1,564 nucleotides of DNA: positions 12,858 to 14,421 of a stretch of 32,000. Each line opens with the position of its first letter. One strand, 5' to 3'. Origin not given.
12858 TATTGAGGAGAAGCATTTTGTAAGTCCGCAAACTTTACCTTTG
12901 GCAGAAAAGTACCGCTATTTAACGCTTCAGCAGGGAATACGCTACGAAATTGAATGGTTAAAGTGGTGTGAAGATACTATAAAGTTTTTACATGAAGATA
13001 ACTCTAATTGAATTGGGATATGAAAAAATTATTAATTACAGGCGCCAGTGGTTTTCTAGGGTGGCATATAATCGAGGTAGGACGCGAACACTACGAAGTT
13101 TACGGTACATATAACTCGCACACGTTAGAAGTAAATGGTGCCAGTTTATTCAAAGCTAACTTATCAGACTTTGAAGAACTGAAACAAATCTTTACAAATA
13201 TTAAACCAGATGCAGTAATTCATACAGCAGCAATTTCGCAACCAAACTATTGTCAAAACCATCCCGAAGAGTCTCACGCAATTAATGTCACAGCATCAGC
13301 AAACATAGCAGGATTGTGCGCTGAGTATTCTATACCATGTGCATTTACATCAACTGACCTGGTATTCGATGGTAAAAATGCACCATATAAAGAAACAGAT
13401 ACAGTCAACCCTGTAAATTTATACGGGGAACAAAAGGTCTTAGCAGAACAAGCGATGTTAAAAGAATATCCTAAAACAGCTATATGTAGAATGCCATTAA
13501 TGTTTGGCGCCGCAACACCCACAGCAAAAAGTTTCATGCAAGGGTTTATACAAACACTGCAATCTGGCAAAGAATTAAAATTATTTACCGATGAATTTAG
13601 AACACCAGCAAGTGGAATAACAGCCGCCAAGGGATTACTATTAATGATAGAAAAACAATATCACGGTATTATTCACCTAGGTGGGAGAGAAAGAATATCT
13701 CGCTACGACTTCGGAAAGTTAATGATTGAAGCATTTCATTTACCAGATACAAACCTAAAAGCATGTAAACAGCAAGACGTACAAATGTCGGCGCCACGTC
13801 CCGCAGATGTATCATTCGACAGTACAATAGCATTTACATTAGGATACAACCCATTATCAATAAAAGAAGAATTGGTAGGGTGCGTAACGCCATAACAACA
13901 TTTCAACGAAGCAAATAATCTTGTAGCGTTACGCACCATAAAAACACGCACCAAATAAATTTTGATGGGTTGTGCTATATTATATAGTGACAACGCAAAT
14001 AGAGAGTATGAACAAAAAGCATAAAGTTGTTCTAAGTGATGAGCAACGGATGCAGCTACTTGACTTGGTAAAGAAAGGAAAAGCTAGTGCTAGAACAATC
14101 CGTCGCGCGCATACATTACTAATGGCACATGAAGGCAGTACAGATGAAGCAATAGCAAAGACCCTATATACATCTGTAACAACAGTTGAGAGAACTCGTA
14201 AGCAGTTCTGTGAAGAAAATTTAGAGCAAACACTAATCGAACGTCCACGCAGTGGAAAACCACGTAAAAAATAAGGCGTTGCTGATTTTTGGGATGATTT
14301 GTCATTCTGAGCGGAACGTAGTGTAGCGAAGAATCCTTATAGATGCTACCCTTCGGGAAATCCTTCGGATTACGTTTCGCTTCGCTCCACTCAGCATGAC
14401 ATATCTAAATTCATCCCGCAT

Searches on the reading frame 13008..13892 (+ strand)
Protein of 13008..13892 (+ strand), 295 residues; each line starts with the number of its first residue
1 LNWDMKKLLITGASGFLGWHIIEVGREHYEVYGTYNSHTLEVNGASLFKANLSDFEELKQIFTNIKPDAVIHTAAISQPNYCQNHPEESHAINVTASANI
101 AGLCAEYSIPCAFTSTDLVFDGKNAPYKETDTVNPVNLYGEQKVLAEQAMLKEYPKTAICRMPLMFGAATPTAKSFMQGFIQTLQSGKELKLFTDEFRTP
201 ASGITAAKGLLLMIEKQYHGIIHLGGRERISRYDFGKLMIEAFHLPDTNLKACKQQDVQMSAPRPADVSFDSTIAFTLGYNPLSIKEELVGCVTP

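Call 16: search_protein_families(library=pfam, proteins=[window:13008-13892:+])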
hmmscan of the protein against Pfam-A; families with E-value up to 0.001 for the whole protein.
window:13008-13892:+ (295 aa): 6 families
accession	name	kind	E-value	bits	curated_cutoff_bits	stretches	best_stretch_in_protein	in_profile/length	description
PF04321.23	RmlD_sub_bind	-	3.6e-56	190.8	27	1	7-276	2-264/287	RmlD substrate binding domain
PF01370.27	Epimerase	-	4.1e-25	89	20.9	1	9-195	2-204/240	NAD dependent epimerase/dehydratase family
PF16363.11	GDP_Man_Dehyd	-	5.4e-16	59.4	27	1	9-150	1-164/332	GDP-mannose 4,6 dehydratase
PF02719.21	Polysacc_synt_2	-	1.2e-09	38.3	20.2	1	49-192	60-194/293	Polysaccharide biosynthesis protein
PF01073.25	3Beta_HSD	-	1.3e-06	28.1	22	1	9-152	1-159/280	3-beta hydroxysteroid dehydrogenase/isomerase family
PF07993.18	NAD_binding_4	-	2.3e-05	24.1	20.1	0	68-168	90-210/258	Male sterility protein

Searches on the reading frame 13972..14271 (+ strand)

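Call 17: search_protein_families(library=pfam, proteins=[window:13972-14271:+])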
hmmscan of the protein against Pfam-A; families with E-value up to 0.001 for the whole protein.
window:13972-14271:+ (100 aa): 3 families
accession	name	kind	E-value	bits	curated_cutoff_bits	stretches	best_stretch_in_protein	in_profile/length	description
PF13384.12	HTH_23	-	4.2e-07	30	24.6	1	39-86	1-48/50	Homeodomain-like domain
PF13551.12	HTH_29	-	8.6e-07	29.4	28.1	1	45-99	1-55/64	Winged helix-turn helix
PF13565.12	HTH_32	-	2.3e-06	28.5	33.7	0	71-99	1-28/73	Homeodomain-like domain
